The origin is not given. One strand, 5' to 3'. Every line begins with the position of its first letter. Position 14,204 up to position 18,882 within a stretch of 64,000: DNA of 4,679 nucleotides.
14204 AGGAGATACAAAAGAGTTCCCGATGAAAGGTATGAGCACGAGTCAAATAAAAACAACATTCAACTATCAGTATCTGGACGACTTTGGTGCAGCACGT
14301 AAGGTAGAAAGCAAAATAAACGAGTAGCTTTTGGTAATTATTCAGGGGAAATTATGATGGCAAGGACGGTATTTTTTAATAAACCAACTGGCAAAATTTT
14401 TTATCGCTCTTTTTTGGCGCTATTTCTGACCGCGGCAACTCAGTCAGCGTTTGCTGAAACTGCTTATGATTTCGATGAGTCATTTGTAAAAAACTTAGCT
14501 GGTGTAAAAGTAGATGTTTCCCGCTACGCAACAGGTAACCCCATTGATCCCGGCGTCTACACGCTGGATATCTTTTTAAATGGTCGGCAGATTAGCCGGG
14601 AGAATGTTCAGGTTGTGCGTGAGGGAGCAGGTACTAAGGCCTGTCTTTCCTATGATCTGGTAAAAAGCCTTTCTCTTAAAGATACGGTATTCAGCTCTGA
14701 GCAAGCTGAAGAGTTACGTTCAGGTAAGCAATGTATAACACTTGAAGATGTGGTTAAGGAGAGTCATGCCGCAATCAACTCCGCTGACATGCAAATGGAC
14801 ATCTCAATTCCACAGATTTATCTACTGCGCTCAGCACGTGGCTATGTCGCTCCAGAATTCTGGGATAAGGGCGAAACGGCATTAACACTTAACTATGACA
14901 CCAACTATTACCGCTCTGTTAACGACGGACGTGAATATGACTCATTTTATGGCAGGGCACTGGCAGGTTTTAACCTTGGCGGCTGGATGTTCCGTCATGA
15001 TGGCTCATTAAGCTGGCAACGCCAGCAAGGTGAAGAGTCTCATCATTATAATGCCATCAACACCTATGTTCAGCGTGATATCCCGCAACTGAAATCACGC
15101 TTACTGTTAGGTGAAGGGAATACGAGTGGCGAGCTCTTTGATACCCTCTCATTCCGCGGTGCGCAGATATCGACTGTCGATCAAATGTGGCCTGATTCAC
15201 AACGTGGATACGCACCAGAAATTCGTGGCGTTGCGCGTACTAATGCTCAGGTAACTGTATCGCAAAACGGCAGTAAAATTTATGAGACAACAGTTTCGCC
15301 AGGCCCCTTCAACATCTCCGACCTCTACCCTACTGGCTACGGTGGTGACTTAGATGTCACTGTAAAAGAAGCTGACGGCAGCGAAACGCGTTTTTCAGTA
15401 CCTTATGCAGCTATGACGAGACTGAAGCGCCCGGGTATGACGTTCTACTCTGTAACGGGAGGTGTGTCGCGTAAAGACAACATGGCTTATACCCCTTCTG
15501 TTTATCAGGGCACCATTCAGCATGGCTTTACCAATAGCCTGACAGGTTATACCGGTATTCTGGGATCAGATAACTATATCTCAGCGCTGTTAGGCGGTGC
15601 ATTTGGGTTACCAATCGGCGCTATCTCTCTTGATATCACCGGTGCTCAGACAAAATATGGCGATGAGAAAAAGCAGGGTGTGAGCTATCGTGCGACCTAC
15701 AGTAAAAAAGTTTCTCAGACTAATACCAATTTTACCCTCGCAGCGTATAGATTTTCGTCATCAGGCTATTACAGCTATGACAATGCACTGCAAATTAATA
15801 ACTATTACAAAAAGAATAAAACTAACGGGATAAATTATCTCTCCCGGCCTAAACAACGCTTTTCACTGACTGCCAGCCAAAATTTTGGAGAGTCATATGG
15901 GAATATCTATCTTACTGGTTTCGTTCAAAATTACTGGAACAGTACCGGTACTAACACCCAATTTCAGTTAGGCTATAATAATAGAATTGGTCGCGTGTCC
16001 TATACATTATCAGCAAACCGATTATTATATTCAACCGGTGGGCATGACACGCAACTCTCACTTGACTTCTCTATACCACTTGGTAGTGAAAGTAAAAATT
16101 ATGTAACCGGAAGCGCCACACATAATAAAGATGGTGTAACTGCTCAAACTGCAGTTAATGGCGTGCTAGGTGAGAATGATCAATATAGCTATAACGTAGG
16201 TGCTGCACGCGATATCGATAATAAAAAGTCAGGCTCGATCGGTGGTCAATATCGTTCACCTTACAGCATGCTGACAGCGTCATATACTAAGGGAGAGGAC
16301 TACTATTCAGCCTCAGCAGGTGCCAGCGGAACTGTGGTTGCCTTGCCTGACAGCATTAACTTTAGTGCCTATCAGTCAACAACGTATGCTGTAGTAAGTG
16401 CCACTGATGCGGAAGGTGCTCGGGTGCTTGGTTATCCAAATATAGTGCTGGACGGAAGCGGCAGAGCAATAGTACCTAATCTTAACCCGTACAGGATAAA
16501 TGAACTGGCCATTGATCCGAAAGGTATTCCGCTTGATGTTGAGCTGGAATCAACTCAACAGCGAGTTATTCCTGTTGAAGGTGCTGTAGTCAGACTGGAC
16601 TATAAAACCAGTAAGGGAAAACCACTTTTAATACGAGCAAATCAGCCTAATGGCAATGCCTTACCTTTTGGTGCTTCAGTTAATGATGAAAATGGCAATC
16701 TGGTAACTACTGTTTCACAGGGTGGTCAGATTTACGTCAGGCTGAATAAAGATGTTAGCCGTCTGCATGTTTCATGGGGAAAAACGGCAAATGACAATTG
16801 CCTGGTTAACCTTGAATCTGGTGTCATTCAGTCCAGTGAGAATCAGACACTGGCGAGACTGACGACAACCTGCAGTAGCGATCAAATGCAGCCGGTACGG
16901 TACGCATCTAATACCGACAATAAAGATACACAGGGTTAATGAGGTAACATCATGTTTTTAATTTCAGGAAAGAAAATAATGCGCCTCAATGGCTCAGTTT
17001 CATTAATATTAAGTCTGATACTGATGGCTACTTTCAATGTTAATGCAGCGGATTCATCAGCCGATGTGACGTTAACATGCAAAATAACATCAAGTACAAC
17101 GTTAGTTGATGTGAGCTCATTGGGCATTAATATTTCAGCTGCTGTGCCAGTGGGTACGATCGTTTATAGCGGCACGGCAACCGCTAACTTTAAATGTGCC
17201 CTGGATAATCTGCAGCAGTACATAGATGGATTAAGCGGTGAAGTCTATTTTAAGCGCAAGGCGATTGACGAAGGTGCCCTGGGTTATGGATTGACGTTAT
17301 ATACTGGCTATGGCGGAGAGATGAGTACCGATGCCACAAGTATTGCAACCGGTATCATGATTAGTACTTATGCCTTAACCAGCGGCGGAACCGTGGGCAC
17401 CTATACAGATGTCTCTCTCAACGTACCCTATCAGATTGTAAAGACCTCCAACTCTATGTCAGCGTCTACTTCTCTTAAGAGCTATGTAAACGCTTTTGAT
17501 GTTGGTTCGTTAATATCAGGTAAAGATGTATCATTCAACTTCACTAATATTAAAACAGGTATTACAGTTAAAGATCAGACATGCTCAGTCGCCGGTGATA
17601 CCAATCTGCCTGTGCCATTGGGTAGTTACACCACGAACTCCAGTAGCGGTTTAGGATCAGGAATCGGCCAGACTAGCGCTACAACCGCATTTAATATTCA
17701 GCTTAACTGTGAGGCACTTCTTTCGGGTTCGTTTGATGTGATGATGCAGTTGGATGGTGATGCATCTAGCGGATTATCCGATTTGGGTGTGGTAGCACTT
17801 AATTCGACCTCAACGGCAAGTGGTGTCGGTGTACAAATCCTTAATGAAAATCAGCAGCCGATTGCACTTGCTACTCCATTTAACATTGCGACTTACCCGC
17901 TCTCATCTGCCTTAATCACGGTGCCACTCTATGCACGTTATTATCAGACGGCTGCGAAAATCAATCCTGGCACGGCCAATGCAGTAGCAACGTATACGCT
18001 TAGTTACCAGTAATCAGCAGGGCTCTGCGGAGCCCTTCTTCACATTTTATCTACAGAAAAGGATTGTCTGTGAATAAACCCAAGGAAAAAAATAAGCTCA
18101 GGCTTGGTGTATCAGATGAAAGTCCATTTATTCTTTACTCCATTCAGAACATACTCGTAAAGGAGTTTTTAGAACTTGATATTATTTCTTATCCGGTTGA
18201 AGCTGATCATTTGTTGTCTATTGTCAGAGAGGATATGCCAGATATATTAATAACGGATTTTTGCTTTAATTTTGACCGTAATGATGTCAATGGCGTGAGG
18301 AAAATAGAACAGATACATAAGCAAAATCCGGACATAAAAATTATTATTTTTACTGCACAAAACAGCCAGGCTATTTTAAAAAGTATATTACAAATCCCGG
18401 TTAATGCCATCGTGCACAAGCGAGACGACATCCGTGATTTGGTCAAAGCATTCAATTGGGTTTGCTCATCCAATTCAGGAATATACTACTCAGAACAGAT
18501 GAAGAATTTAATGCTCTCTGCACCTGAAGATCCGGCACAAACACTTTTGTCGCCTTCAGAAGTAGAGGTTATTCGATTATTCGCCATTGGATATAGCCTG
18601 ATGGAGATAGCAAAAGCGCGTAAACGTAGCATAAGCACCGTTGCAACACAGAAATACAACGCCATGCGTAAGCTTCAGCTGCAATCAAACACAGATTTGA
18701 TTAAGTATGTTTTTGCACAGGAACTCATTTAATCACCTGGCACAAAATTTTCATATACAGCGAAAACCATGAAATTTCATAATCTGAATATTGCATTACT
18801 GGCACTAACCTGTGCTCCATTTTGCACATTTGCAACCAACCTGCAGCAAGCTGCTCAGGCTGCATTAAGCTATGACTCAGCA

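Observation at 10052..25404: Composite island: tandem microcin-type precursors, a chaperone-usher fimbrial operon and a self-contained TolC/CvaA/CvaB-type exporter in one co-directional array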

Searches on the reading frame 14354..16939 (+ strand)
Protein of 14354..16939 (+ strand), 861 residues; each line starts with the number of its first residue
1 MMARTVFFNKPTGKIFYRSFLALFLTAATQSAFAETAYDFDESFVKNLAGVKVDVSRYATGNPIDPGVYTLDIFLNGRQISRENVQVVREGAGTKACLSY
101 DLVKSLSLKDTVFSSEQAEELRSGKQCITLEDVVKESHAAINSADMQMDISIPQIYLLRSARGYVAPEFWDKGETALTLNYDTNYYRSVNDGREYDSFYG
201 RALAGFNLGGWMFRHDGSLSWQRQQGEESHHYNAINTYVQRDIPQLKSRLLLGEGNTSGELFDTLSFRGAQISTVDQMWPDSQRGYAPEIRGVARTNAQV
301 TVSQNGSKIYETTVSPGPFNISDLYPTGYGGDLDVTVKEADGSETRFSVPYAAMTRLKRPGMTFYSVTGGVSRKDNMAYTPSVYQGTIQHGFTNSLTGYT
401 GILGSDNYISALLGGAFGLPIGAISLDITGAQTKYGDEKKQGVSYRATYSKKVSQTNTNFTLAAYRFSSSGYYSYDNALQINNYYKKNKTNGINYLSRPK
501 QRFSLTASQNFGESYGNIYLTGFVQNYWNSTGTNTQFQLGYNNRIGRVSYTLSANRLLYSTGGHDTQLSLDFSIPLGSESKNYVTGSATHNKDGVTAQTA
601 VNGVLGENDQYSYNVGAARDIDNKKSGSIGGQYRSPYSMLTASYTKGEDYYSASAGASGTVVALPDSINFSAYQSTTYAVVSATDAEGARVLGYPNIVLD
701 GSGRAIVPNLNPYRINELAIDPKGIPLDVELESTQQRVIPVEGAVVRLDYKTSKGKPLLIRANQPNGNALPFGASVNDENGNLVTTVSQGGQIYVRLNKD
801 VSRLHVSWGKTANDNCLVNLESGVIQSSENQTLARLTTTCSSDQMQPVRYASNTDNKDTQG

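Call 3: search_protein_families(library=pfam, proteins=[window:14354-16939:+], max_evalue=0.01)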
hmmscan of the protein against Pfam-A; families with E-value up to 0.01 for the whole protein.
window:14354-16939:+ (861 aa): 3 families
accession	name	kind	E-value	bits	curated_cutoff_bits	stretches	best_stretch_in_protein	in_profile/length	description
PF00577.26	Usher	-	1.5e-164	549.4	27.1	1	201-748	3-547/549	Outer membrane usher protein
PF13954.11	PapC_N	-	4.9e-37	127.6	27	1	40-185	2-146/146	PapC N-terminal domain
PF13953.12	PapC_C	-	9.3e-17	61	27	1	759-820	1-62/66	PapC C-terminal domain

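Call 54: search_protein_families(library=ncbifam, proteins=[window:14354-16939:+], max_evalue=0.001)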
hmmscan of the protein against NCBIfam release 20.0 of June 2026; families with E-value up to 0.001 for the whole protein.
window:14354-16939:+ (861 aa): 15 families
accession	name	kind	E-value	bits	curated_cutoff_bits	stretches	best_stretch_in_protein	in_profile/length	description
NF007337.0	PRK09828.1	equivalog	9.7e-177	589.6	830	1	28-836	24-858/865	outer membrane usher protein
NF011784.0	PRK15248.1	equivalog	1.3e-149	499.8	996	1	19-841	10-851/853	fimbrial outer membrane usher protein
NF011763.0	PRK15217.1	subfamily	1.6e-147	493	933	1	25-823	13-816/826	fimbrial biogenesis outer membrane usher protein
NF011745.0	PRK15198.1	subfamily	8.4e-143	477.3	975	1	25-841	15-856/860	outer membrane usher protein FimD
NF011740.0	PRK15193.1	equivalog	3.4e-139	465.2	995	1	21-840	20-876/877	fimbrial biogenesis usher protein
NF011754.0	PRK15207.1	equivalog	8.5e-133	444.3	1271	1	16-824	15-827/842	outer membrane usher protein LpfC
NF011826.0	PRK15298.1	equivalog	4.3e-117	392.1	1422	1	13-812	6-824/848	fimbrial outer membrane usher protein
NF011769.0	PRK15223.1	equivalog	4.3e-116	388.6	1105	1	20-820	7-817/836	fimbrial biogenesis outer membrane usher protein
NF011822.1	PRK15294.1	equivalog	2e-113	380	1397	1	23-820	17-826/845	fimbrial outer membrane usher protein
NF011760.0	PRK15213.1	equivalog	8.4e-109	364.7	752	1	14-807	6-774/796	PefC/AfrB family outer membrane usher protein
NF011812.0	PRK15284.1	subfamily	1e-89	301.5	972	1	20-820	15-827/881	outer membrane usher protein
NF011774.0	PRK15235.1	exception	8.4e-83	279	1191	1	66-818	49-794/814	SEF14/SEF18 fimbria usher protein SefC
NF011791.0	PRK15255.1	equivalog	1.3e-76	258.3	1289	1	25-821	9-814/829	fimbrial outer membrane usher protein StdB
NF011804.0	PRK15273.1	equivalog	1.1e-67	228.6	1371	1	24-813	20-817/899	fimbrial biogenesis outer membrane usher protein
NF011832.0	PRK15304.1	subfamily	2.6e-59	201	723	1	20-807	12-769/801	fimbrial biogenesis usher protein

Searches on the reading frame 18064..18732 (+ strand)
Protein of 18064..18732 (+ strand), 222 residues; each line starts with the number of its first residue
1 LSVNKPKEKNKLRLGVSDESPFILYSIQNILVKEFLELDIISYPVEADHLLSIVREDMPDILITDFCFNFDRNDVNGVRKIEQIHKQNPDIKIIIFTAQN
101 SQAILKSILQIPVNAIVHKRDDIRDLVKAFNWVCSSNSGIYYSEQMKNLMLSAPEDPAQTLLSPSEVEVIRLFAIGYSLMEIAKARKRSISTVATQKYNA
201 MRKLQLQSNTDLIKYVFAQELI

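Call 3: search_protein_families(library=pfam, proteins=[window:18064-18732:+], max_evalue=0.01)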
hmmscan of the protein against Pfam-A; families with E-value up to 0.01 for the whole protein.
window:18064-18732:+ (222 aa): 3 families
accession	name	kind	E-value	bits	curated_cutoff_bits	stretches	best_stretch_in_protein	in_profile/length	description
PF00072.30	Response_reg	-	6e-10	39.7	30.2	1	18-130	5-110/111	Response regulator receiver domain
PF00196.25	GerE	-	3.2e-08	33.5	23.5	1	161-215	2-56/57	Bacterial regulatory proteins, luxR family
PF13936.12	HTH_38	-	0.0023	18.1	27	1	162-194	5-38/44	Helix-turn-helix domain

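Call 54: search_protein_families(library=ncbifam, proteins=[window:18064-18732:+], max_evalue=0.001)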
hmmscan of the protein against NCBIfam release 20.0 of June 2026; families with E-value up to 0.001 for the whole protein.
window:18064-18732:+ (222 aa): 16 families
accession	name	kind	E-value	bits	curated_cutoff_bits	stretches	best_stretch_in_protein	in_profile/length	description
NF008098.0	PRK10840.1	equivalog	3.1e-26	92.2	235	1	10-216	2-205/216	response regulator transcription factor RcsB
NF052445.1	RespRegMctR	equivalog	6.4e-21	74.7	300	1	16-221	6-204/205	two-component system response regulator MctR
NF011896.0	PRK15369.1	equivalog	9.6e-19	67.8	242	1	14-216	6-204/211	two component system response regulator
NF007419.0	PRK09958.1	equivalog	1.8e-16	60.3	251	1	17-219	6-199/204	acid-sensing system DNA-binding response regulator EvgA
NF008548.0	PRK11475.1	equivalog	2.5e-14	53.3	176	1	75-213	53-186/207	DNA-binding transcriptional activator BglJ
NF007403.0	PRK09935.1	equivalog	6.4e-14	52.1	271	1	16-222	8-210/210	fimbria biosynthesis transcriptional regulator FimZ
NF047785.1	respo_reg_MadR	equivalog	1.2e-12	47.6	300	1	29-213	18-200/209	MadR family response regulator transcription factor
NF007018.1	PRK09483.1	equivalog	1.9e-09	37.5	280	1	40-216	29-203/217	UvrY/SirA/GacA family response regulator transcription factor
NF007935.0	PRK10651.1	equivalog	1e-08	34.6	250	1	16-216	11-210/216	two-component system response regulator NarL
NF007505.1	PRK10100.1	equivalog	5.7e-08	32.7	250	1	81-214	61-197/204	biofilm master transcriptional regulator CsgD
TIGR01818.1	ntrC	equivalog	1.5e-06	27.3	558.6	1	45-101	29-81/463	nitrogen regulation protein NR(I)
NF007685.0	PRK10360.1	equivalog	9.7e-06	25.5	258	1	73-217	58-193/196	response regulator transcription factor UhpA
NF007708.0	PRK10403.1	equivalog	1.8e-05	24.3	343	1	16-209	11-201/215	nitrate/nitrite response regulator protein NarP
NF041367.1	CheY_Halo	equivalog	0.00023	21.5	200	1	16-128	3-108/114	chemotaxis protein CheY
NF047608.1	LIC13292_fam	subfamily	0.00026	21.1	200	1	161-217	102-158/166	LIC13292 family transcriptional regulator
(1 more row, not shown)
